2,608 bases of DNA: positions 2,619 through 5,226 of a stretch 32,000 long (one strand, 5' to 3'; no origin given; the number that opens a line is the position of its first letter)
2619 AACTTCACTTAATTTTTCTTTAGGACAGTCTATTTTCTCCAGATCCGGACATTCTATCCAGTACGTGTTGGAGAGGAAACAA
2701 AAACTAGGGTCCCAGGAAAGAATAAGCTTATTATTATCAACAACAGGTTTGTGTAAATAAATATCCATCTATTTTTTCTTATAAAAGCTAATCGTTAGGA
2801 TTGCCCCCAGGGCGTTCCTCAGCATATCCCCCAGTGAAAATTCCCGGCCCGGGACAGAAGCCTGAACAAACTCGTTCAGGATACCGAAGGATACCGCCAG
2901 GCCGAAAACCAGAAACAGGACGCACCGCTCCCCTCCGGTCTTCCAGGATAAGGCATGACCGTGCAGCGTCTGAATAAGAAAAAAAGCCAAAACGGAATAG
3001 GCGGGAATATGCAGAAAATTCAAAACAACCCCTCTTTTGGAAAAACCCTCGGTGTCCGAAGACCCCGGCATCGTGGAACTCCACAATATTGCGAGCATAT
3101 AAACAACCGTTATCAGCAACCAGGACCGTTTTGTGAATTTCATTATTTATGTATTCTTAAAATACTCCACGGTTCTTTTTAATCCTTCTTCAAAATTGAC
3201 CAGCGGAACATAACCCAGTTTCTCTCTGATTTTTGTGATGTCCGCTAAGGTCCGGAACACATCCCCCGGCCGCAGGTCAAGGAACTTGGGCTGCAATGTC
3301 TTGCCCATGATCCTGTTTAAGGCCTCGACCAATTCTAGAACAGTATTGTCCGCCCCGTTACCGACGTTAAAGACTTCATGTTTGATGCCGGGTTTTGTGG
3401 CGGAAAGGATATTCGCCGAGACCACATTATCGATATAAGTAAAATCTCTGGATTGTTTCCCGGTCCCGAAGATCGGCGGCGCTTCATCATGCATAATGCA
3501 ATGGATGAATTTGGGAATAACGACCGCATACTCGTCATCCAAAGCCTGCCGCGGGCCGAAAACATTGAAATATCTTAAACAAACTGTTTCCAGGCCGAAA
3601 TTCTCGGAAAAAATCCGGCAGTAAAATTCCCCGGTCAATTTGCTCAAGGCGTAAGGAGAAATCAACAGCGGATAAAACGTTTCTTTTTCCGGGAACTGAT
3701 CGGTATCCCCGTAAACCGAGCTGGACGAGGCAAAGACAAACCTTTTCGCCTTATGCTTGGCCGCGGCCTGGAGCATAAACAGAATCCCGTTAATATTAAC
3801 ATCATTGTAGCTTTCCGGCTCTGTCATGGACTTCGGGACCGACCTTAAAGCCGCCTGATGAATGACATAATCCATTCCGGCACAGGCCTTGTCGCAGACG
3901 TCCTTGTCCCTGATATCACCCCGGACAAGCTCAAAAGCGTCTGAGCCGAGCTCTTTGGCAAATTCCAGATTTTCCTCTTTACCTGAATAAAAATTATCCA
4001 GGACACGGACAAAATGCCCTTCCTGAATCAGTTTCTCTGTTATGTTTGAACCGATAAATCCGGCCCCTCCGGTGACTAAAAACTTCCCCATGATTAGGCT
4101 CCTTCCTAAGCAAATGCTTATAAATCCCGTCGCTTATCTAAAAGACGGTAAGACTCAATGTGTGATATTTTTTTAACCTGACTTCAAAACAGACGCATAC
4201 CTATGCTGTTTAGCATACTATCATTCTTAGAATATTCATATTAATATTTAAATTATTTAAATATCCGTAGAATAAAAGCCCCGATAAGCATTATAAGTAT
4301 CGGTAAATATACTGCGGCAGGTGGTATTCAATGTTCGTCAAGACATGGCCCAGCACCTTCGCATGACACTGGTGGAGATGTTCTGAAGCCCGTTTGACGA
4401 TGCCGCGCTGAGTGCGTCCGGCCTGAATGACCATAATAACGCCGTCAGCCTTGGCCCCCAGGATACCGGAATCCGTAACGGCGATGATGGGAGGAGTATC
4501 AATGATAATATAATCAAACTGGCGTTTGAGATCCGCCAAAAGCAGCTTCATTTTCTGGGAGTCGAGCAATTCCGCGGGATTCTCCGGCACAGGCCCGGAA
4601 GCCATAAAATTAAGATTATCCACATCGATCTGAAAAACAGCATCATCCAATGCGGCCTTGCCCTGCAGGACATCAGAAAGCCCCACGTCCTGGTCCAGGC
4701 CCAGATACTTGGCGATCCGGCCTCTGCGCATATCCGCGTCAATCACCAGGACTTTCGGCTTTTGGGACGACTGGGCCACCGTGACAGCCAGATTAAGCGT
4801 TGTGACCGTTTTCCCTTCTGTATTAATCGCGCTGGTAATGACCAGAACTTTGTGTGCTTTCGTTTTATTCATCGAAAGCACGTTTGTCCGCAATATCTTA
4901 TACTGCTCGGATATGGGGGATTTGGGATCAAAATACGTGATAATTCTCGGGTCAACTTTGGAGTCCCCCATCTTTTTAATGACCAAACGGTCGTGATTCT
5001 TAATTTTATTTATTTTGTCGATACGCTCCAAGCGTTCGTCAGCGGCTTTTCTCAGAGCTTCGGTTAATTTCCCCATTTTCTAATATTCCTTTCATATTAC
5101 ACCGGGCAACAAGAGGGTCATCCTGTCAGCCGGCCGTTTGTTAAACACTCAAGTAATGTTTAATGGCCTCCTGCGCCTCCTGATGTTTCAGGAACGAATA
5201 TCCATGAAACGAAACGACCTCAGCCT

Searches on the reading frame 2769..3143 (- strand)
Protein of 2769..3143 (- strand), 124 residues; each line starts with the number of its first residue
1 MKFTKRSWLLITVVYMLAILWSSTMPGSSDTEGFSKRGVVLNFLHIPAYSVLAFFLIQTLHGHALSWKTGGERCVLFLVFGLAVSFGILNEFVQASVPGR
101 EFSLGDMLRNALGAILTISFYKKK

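Call 48: search_protein_families(library=pfam, proteins=[window:2769-3143:-], max_evalue=0.001)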
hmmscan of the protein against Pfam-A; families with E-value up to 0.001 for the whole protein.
window:2769-3143:- (124 aa): 1 family
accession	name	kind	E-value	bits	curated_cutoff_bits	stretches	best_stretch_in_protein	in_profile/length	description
PF04892.17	VanZ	-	1.3e-07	32.8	30.1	1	32-122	27-123/126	VanZ like family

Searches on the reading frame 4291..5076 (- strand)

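Call 48: search_protein_families(library=pfam, proteins=[window:4291-5076:-], max_evalue=0.001)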
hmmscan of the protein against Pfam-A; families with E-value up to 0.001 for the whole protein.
window:4291-5076:- (261 aa): 4 families
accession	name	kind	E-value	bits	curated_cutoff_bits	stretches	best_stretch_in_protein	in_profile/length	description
PF13614.12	AAA_31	-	1.2e-13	51.9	27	1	87-220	13-150/177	AAA domain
PF10609.15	ParA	-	4.6e-08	33.2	27.1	1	75-252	3-177/246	NUBPL iron-transfer P-loop NTPase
PF09140.17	MipZ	-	2.2e-05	24.3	20.7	1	79-195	4-108/262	ATPase MipZ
PF01656.29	CbiA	-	0.0001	22.7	25.4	1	87-188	10-70/125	CobQ/CobB/MinD/ParA nucleotide binding domain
